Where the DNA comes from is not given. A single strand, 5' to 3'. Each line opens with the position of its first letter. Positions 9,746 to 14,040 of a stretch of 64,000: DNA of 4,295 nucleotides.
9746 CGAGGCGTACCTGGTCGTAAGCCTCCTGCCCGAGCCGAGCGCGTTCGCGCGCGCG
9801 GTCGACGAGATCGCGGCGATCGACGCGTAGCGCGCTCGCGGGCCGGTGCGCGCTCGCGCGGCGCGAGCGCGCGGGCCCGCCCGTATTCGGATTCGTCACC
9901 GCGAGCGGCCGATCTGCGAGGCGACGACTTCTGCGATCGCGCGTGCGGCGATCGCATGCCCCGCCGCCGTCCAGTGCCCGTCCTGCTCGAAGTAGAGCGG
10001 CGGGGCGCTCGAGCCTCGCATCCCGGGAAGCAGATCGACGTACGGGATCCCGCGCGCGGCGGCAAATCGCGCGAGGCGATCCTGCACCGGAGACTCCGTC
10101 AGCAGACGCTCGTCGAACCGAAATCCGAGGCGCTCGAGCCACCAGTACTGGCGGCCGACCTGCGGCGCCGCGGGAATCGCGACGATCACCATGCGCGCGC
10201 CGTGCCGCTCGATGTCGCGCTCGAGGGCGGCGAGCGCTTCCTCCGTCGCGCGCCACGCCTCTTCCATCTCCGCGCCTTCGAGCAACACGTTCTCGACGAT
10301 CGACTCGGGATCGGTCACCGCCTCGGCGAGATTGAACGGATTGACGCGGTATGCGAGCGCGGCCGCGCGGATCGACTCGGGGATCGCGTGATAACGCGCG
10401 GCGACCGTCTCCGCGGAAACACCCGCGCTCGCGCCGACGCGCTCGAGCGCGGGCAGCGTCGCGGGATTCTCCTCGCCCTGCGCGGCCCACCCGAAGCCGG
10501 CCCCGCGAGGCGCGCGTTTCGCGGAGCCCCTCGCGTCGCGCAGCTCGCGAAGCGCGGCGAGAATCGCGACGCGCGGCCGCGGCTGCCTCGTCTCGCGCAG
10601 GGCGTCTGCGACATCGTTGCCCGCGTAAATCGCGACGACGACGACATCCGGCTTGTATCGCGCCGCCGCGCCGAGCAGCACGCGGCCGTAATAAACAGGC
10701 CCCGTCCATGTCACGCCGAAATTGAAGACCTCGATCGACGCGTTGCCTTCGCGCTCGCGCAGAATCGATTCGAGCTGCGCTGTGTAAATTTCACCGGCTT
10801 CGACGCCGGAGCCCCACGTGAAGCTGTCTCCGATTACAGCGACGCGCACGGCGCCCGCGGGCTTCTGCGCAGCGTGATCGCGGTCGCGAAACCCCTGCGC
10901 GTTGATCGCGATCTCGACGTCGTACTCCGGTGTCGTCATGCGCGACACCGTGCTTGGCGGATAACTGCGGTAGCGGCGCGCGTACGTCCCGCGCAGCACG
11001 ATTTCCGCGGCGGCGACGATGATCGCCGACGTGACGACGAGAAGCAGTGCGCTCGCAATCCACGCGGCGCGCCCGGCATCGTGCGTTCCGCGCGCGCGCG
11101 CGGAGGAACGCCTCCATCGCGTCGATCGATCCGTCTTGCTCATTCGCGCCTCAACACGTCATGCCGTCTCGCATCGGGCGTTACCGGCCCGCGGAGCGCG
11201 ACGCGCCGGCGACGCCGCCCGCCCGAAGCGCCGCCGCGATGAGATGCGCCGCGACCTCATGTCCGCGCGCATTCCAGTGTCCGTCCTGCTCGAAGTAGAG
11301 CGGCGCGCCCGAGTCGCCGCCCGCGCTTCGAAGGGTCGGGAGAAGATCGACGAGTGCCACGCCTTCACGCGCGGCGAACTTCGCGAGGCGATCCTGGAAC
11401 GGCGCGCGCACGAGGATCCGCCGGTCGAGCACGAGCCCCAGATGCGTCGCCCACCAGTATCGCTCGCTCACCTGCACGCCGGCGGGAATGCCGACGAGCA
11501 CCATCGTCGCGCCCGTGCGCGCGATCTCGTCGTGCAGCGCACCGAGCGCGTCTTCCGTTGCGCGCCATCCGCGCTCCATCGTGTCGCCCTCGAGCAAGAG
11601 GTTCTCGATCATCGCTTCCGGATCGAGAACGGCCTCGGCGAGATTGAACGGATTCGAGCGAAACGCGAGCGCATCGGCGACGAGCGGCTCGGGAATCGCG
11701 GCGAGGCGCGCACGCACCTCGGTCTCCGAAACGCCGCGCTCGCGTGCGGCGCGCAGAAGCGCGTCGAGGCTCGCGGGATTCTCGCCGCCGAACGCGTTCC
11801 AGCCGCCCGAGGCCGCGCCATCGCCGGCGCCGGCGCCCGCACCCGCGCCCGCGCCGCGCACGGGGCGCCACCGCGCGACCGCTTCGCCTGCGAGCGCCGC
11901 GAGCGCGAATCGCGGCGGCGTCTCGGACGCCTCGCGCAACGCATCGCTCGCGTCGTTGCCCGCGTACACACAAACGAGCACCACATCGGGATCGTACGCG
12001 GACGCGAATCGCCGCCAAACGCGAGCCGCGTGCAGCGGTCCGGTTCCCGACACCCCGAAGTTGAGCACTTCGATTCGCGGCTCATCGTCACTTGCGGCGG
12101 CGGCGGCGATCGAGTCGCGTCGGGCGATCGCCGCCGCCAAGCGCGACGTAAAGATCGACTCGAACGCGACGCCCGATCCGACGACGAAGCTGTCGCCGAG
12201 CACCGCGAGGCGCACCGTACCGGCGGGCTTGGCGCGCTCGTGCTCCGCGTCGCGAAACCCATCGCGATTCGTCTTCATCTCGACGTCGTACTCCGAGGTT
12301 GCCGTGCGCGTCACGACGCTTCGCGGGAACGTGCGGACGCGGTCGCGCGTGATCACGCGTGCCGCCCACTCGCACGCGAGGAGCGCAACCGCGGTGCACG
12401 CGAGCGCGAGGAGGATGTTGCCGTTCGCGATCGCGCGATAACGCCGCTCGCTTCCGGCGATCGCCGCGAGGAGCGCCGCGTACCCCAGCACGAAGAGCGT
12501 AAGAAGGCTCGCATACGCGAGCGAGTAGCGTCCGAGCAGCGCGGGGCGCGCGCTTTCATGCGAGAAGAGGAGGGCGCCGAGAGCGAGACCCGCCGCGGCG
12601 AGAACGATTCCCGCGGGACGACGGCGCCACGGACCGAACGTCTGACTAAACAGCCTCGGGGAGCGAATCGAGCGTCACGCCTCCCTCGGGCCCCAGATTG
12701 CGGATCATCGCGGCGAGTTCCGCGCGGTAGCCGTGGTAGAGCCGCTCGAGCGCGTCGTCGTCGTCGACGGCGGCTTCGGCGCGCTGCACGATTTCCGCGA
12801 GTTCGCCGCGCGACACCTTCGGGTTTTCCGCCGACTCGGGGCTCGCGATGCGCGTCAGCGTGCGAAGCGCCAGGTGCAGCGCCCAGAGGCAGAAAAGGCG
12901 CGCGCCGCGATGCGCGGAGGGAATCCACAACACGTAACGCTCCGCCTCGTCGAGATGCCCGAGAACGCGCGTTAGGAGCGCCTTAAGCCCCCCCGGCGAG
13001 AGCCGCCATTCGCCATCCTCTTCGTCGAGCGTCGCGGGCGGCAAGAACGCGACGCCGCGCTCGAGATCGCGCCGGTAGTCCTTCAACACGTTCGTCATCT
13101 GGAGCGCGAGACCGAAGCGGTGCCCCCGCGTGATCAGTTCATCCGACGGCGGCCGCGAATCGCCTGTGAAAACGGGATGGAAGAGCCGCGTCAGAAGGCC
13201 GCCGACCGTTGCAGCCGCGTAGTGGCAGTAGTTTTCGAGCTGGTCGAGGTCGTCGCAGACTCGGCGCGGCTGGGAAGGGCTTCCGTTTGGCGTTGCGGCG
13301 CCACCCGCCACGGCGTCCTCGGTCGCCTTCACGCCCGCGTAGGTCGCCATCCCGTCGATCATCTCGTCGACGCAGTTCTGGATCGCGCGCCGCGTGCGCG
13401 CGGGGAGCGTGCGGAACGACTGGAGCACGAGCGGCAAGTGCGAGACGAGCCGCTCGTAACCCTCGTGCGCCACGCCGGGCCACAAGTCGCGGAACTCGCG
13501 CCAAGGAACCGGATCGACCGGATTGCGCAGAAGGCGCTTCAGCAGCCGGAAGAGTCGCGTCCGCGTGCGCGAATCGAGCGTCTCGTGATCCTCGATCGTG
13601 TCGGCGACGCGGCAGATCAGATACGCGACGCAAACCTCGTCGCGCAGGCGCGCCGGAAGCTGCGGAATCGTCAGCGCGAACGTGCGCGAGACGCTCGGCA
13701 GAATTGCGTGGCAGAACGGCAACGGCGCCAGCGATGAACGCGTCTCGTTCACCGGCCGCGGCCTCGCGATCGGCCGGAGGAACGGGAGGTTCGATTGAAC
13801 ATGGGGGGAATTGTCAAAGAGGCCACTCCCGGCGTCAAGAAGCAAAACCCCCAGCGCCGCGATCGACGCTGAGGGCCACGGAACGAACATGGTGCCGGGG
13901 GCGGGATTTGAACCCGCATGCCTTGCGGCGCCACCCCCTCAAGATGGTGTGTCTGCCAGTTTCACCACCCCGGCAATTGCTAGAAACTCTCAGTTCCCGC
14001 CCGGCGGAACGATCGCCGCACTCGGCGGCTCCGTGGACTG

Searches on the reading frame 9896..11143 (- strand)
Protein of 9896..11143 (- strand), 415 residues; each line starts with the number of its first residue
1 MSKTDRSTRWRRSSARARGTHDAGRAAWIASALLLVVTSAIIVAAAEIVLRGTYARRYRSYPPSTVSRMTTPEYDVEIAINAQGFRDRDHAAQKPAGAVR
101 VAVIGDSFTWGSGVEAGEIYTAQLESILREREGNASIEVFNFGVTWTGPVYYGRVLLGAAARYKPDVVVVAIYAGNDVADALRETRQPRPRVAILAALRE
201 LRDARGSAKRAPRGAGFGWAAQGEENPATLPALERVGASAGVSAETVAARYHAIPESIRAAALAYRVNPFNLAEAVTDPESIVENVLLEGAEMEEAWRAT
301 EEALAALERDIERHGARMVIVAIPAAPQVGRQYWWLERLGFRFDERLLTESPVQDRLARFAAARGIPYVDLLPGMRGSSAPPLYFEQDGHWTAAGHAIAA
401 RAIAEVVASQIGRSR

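Call 51: search_protein_families(library=pfam, proteins=[window:9896-11143:-], max_evalue=0.0001)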
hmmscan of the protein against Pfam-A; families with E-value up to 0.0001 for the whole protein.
window:9896-11143:- (415 aa): 3 families
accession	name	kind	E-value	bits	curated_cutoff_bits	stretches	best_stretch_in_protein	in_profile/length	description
PF13472.12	Lipase_GDSL_2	-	3.5e-16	60.6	32.9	1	103-279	1-156/178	GDSL-like Lipase/Acylhydrolase family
PF16822.11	ALGX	-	1.5e-11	45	26.5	1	290-410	18-133/268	SGNH hydrolase-like domain, acetyltransferase AlgX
PF00657.28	Lipase_GDSL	-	3.9e-05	24.3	23.6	0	101-201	1-117/208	GDSL-like Lipase/Acylhydrolase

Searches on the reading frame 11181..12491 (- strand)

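Call 51: search_protein_families(library=pfam, proteins=[window:11181-12491:-], max_evalue=0.0001)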
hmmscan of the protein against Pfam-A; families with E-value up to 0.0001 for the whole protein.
window:11181-12491:- (436 aa): 2 families
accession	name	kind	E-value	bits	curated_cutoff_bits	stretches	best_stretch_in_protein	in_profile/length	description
PF13472.12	Lipase_GDSL_2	-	5.9e-11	43.6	32.9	1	97-413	1-178/178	GDSL-like Lipase/Acylhydrolase family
PF16822.11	ALGX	-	4.4e-10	40.1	26.5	1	308-428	24-137/268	SGNH hydrolase-like domain, acetyltransferase AlgX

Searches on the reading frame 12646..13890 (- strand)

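Call 51: search_protein_families(library=pfam, proteins=[window:12646-13890:-], max_evalue=0.0001)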
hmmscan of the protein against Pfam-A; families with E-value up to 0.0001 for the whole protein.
window:12646-13890:- (414 aa): 1 family
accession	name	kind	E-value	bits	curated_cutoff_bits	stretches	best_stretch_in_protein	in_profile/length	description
PF00494.24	SQS_PSY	-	8.3e-45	154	26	1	65-353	2-250/263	Squalene/phytoene synthase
